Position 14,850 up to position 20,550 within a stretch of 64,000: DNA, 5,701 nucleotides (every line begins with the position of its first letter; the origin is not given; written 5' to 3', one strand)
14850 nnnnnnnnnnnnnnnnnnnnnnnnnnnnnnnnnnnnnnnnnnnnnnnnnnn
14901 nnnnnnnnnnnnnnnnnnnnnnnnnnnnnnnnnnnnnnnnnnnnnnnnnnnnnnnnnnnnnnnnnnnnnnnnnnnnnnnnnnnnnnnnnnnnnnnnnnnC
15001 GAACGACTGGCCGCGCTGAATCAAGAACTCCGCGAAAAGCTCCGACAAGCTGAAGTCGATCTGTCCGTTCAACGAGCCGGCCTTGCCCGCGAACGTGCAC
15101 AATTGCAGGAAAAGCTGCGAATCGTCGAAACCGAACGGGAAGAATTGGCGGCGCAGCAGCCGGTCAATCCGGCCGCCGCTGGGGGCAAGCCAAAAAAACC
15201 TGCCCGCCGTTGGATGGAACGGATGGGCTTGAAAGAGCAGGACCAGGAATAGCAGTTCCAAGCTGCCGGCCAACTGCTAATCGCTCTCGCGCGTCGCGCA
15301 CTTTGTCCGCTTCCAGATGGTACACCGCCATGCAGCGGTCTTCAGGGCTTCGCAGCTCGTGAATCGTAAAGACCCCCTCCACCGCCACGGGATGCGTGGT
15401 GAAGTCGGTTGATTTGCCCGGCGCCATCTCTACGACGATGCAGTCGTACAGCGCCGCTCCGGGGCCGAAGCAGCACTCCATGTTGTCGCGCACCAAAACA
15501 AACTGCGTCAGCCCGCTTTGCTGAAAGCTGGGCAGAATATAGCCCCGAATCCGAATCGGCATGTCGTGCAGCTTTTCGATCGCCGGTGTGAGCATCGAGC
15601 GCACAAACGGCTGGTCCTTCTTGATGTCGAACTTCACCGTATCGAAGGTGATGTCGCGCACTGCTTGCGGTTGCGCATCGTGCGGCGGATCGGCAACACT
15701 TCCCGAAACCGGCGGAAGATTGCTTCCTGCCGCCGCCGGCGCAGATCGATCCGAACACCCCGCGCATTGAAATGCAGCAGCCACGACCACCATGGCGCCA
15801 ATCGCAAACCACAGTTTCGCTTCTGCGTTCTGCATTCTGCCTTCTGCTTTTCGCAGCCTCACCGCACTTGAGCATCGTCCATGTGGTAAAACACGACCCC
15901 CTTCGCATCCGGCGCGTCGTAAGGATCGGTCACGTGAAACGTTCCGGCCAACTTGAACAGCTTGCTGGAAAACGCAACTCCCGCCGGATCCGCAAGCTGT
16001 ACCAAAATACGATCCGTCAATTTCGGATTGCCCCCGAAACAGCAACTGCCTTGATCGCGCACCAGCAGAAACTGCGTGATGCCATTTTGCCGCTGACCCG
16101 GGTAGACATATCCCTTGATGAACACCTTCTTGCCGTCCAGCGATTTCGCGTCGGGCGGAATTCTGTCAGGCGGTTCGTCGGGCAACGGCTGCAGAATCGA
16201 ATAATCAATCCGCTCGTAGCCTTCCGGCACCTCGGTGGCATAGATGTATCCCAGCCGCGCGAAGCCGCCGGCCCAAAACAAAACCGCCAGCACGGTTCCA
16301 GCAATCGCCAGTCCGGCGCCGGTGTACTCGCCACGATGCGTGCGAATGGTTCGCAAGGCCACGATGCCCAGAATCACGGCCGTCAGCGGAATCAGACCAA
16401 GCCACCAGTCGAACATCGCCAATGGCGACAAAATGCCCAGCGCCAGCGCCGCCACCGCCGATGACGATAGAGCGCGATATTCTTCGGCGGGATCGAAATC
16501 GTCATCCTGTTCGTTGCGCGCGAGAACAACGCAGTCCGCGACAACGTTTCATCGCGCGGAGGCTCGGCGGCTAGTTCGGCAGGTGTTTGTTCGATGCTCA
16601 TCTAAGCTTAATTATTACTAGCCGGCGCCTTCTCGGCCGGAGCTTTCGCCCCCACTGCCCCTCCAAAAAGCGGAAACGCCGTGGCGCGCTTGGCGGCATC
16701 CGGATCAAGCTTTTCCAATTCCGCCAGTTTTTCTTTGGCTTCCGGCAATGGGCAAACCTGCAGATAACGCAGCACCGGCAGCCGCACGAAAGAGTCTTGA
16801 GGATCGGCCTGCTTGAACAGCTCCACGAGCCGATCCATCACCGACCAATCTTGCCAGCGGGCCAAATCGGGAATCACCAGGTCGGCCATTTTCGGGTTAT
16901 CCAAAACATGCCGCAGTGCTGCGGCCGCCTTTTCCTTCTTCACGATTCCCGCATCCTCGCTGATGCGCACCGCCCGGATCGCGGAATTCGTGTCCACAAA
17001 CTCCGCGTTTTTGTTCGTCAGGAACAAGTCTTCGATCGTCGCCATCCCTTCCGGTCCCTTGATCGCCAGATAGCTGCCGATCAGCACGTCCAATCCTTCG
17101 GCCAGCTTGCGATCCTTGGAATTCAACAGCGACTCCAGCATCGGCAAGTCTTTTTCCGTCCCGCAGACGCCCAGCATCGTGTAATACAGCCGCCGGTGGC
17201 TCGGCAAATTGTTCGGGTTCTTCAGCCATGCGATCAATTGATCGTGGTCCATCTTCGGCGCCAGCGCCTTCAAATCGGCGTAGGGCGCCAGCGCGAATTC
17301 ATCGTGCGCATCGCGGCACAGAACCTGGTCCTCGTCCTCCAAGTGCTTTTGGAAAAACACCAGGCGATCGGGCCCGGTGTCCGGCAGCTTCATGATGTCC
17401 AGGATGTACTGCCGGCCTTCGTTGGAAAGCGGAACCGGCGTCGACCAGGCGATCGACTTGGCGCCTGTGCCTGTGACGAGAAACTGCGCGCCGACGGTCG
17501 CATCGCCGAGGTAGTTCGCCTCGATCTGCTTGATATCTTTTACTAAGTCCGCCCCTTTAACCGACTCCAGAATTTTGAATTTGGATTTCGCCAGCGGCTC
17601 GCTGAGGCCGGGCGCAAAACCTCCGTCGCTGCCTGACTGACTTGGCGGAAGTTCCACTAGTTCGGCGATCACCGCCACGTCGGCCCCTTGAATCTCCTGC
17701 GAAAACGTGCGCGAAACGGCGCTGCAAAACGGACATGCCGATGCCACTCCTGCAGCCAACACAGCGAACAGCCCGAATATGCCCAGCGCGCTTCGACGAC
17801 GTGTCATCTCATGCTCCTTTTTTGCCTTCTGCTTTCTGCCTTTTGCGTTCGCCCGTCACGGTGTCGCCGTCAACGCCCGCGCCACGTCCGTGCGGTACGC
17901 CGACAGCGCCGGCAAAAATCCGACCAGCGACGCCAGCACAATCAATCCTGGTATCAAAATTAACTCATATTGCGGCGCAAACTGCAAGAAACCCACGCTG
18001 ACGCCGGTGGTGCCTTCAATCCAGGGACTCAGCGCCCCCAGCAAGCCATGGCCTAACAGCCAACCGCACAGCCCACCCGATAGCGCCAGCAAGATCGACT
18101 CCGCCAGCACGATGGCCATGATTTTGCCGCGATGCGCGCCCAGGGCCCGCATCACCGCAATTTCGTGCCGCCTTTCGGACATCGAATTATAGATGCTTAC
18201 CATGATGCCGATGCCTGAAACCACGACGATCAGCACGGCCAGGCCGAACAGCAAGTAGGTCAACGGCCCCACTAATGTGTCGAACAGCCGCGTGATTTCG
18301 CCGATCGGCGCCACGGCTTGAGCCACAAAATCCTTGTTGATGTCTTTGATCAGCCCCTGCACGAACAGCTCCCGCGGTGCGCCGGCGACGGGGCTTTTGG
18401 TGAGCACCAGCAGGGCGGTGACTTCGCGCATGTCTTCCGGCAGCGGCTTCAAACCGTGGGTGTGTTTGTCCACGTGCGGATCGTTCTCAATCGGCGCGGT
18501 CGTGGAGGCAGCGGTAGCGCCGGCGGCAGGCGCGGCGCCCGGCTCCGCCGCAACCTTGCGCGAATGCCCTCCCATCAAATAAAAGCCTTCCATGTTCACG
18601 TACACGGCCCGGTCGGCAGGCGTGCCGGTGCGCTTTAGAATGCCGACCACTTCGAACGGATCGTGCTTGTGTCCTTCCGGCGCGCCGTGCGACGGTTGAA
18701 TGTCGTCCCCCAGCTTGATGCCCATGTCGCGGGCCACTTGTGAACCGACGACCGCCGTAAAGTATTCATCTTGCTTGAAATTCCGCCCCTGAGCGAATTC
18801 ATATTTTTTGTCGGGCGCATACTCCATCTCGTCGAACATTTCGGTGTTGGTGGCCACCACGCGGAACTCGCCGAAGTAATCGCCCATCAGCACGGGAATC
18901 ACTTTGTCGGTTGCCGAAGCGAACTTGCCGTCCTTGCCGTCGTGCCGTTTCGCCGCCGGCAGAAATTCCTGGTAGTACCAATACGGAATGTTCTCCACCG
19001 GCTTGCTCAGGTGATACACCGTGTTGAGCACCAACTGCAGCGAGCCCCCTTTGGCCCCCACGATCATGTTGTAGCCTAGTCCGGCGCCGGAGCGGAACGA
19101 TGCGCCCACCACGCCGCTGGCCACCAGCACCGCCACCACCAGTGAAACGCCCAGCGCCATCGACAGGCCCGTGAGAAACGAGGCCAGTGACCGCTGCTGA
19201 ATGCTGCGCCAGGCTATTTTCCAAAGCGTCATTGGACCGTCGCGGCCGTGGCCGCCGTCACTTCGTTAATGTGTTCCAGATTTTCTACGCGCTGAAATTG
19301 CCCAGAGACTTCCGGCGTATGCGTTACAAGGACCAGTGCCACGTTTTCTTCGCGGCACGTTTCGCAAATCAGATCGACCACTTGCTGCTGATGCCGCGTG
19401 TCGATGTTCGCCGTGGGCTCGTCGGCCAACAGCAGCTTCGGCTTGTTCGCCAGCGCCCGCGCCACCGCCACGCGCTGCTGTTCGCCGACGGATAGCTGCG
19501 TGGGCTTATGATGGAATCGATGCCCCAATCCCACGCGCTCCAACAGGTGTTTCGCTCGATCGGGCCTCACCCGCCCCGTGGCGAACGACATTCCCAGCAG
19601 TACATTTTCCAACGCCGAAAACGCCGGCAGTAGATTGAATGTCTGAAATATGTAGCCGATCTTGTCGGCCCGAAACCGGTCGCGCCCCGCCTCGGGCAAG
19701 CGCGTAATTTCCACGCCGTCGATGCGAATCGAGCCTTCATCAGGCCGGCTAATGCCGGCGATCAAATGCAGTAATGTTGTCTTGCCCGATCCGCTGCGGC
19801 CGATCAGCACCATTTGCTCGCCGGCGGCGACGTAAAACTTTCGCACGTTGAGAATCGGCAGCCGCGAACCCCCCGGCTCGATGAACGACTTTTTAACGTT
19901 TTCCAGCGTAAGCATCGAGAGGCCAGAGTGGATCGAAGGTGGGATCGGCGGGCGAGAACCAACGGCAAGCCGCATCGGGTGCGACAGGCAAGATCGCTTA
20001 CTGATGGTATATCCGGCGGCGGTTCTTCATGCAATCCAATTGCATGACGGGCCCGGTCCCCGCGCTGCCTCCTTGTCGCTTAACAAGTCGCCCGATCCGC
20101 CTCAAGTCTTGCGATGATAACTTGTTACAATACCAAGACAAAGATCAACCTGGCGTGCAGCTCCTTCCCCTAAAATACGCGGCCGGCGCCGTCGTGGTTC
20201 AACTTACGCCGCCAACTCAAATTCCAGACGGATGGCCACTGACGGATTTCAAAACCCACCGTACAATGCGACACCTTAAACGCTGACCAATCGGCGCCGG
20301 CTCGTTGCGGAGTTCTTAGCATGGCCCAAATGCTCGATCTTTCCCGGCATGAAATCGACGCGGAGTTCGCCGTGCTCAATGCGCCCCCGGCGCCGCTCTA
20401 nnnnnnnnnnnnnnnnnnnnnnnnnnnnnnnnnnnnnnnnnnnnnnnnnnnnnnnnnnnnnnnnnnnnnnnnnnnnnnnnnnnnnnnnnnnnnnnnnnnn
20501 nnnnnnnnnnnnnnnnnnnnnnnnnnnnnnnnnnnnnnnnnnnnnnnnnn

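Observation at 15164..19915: Five-gene operon of unassigned function: MacB/FtsX-type ABC pair, secreted CPFC-motif protein and two Cys-Cys DUF3299 paralogs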

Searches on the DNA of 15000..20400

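Call 79: search_rna_families(source=window, start=15000, end=20400, threshold=evalue, max_evalue=1)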
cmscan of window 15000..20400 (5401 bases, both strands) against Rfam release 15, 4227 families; matches with E-value up to 1: 0.
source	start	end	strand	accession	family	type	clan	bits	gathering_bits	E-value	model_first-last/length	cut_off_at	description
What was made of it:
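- Tried and rejected: An Rfam search at E<=1 found nothing (call 79).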

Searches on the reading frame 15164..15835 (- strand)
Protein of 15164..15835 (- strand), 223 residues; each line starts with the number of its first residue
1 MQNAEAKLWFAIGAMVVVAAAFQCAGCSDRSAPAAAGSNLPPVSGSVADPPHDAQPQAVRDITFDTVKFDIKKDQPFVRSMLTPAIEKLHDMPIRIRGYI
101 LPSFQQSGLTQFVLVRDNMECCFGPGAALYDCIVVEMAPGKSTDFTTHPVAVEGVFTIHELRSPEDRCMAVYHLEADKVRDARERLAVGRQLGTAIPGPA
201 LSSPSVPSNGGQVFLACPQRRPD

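Call 4: search_protein_families(library=pfam, proteins=[window:15164-15835:-], max_evalue=0.01)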
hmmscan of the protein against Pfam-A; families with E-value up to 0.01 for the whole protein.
window:15164-15835:- (223 aa): 1 family
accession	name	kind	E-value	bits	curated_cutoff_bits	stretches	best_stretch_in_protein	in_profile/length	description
PF11736.14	DUF3299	-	3.4e-06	27.6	22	1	82-180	40-138/139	Protein of unknown function (DUF3299)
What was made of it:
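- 15164..15835 (-): Second DUF3299 protein, of lipoprotein type here (lipobox CAGC, 15755-15766). The Cys-Cys pair is at residues 121-122 (15470-15475). The domain ends near residue 180 (15296) and is followed by a 43-aa lineage-specific tail. Pfam DUF3299 27.6 bits (call 4).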

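Call 6: search_protein_families(library=ncbifam, proteins=[window:15164-15835:-], max_evalue=0.01)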
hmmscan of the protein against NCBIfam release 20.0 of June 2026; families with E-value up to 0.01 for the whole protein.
window:15164-15835:- (223 aa): 0 families

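Call 12: search_solved_structures(query=window:15164-15835:-, max_evalue=10, show_alignments=3)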
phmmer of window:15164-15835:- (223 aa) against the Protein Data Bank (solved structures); distinct sequences matched with E-value up to 10: 3.
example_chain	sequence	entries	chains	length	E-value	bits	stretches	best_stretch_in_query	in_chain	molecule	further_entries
4hsp_A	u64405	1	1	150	0.00014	24.8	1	80-180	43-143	hypothetical protein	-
4lhk_A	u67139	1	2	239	0.11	15.4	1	92-155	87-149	Flocculin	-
4gq7_A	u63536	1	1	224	0.22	14.5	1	92-150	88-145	Flocculin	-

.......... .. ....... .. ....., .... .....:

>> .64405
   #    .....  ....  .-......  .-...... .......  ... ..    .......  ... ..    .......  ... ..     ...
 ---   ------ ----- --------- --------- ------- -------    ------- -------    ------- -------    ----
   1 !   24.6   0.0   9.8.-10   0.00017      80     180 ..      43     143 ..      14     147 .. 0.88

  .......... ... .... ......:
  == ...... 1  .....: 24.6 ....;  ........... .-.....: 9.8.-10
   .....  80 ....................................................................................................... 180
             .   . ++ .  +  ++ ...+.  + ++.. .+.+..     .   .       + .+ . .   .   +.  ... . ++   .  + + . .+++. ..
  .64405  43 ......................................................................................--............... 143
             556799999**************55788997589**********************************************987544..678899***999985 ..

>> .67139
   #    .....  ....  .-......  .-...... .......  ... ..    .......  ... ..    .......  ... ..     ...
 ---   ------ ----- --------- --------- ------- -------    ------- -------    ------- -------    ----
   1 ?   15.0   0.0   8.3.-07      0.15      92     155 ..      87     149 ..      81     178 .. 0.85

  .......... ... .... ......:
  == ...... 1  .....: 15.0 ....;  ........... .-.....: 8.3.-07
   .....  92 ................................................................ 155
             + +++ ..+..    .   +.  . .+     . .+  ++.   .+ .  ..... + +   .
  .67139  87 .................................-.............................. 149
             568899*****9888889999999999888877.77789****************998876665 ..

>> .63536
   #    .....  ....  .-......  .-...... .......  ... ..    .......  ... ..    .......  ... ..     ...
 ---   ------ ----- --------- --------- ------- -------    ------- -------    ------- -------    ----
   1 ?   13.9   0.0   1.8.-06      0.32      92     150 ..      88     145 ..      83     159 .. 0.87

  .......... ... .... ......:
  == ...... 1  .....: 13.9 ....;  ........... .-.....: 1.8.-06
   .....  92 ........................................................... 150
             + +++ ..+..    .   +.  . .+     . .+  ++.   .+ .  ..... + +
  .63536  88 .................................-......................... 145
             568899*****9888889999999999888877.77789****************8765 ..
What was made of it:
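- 15164..15835 (-): Matches 4HSP at E 1.4e-4 (call 12).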

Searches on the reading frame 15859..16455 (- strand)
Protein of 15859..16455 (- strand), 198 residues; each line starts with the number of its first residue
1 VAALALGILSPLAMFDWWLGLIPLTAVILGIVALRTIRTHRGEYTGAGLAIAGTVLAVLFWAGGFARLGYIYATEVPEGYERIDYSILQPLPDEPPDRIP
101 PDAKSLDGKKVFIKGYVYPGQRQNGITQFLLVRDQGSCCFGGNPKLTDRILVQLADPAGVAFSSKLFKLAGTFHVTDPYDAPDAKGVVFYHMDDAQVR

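Call 4: search_protein_families(library=pfam, proteins=[window:15859-16455:-], max_evalue=0.01)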
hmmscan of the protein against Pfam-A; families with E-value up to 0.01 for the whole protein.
window:15859-16455:- (198 aa): 3 families
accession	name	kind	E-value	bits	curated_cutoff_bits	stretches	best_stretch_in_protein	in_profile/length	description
PF13828.11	DUF4190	-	9.7e-10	38.5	35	1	2-60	4-55/62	Domain of unknown function (DUF4190)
PF11992.13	TgpA_N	-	2.9e-05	23.7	30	1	1-69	3-74/333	TgpA N-terminal domain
PF11736.14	DUF3299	-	9.1e-05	23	22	1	104-197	45-137/139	Protein of unknown function (DUF3299)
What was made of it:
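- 15859..16455 (-): Membrane-anchored DUF3299 protein: a DUF4190 TM hairpin plus a third TM segment, then a periplasmic OB domain. The Cys-Cys pair is at residues 138-139 (16039-16044). Pfam DUF4190 38.5 bits and DUF3299 23.0 bits, both above cutoff (call 4).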

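Call 6: search_protein_families(library=ncbifam, proteins=[window:15859-16455:-], max_evalue=0.01)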
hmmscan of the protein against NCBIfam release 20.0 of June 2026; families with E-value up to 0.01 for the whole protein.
window:15859-16455:- (198 aa): 0 families

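Call 13: search_solved_structures(query=window:15859-16455:-, max_evalue=10, show_alignments=3)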
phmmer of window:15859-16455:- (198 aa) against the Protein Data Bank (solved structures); distinct sequences matched with E-value up to 10: 2.
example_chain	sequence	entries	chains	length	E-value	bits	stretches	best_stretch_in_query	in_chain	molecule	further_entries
4hsp_A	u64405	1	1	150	0.007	19.1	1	100-178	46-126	hypothetical protein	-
4jq6_A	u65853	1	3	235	0.11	15.2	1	47-91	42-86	Proteorhodopsin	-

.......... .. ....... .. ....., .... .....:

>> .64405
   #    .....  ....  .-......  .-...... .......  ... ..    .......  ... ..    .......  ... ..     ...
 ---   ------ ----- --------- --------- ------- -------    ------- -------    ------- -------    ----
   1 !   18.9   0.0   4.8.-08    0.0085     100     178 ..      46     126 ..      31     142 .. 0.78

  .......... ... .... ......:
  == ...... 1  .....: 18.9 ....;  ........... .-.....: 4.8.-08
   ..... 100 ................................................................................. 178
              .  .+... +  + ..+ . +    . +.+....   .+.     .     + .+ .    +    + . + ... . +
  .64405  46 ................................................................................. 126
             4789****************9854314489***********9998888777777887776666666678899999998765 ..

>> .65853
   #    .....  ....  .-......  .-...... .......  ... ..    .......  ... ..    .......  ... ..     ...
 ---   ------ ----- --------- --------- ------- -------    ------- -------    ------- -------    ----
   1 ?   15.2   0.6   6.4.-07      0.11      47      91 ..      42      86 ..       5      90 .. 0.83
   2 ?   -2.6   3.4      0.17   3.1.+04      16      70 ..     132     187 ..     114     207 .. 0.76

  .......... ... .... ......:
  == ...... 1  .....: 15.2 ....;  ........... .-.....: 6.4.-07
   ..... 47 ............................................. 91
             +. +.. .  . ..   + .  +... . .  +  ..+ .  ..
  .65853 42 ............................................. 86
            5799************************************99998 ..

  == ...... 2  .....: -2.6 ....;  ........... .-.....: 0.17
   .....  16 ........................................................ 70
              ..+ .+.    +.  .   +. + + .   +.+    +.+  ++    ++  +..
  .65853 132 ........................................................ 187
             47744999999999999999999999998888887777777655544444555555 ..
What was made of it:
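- On DUF3299 (PF11736): Single sequences give E 1.4e-4 and 7e-3 (calls 12, 13).
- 15859..16455 (-): Matches 4HSP (call 13).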

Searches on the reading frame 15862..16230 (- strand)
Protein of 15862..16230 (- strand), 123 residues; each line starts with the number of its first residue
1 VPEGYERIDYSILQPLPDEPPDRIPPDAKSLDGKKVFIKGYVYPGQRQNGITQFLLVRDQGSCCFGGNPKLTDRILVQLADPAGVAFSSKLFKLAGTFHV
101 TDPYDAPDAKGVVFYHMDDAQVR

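Call 91: search_solved_structures(query=A4, max_evalue=1, show_alignments=1)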
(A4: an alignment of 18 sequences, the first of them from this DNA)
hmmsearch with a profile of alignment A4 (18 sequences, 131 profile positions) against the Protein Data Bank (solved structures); distinct sequences matched with E-value up to 1: 1.
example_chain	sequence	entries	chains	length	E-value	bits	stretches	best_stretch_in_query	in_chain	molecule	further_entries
4hsp_A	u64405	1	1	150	1.9e-09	40.8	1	31-130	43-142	hypothetical protein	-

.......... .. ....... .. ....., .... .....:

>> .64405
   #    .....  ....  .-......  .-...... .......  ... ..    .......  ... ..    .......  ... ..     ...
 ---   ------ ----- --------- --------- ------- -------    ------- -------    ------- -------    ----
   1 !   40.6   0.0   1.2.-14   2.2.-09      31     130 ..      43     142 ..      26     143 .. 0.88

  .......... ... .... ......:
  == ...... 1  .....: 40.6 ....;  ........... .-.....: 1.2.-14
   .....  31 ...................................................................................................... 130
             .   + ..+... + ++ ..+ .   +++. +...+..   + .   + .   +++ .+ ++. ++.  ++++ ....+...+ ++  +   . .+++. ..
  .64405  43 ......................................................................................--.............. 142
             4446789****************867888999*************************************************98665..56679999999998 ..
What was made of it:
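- On Zrg / PA4063-66 type system: Two copies are present (calls 4, 12, 13, 91).
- On DUF3299 (PF11736): The profile gives E 1.9e-9 and 4HSP is its only PDB hit (call 91).
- A profile of the planctomycete domains hits only PA4066 (4HSP) in the PDB, at E 1.9e-9 (call 91).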

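Call 92: search_protein_families(library=pfam, alignment_id=A4, max_evalue=0.01)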
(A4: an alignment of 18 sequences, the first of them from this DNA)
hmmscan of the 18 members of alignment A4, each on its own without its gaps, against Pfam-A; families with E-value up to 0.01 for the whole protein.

A. member 1, seq(123 aa): 1 family
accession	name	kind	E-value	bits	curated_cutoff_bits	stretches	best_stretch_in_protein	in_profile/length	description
PF11736.14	DUF3299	-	2.6e-05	24.8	22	1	29-122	45-137/139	Protein of unknown function (DUF3299)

B. families by the number of members that match (of 18 scanned): 1 family
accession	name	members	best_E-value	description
PF11736.14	DUF3299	13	1e-08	Protein of unknown function (DUF3299)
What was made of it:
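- On DUF3299 (PF11736): 13 of 18 planctomycete domains match (call 92).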

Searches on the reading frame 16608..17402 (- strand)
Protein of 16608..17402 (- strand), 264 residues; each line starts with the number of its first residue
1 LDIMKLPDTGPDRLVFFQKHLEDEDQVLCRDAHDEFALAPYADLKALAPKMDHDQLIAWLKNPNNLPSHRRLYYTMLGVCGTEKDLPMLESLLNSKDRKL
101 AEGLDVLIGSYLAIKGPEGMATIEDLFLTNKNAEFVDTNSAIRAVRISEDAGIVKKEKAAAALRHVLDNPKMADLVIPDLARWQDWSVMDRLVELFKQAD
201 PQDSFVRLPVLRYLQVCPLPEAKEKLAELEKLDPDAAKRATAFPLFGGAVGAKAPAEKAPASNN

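Call 60: search_protein_families(library=pfam, proteins=[window:16608-17402:-], max_evalue=10)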
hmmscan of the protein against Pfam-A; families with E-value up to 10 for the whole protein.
window:16608-17402:- (264 aa): 1 family
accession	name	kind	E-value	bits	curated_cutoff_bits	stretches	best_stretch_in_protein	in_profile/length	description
PF13646.12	HEAT_2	-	1.7e-05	25.4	27.7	2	168-240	12-81/88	HEAT repeats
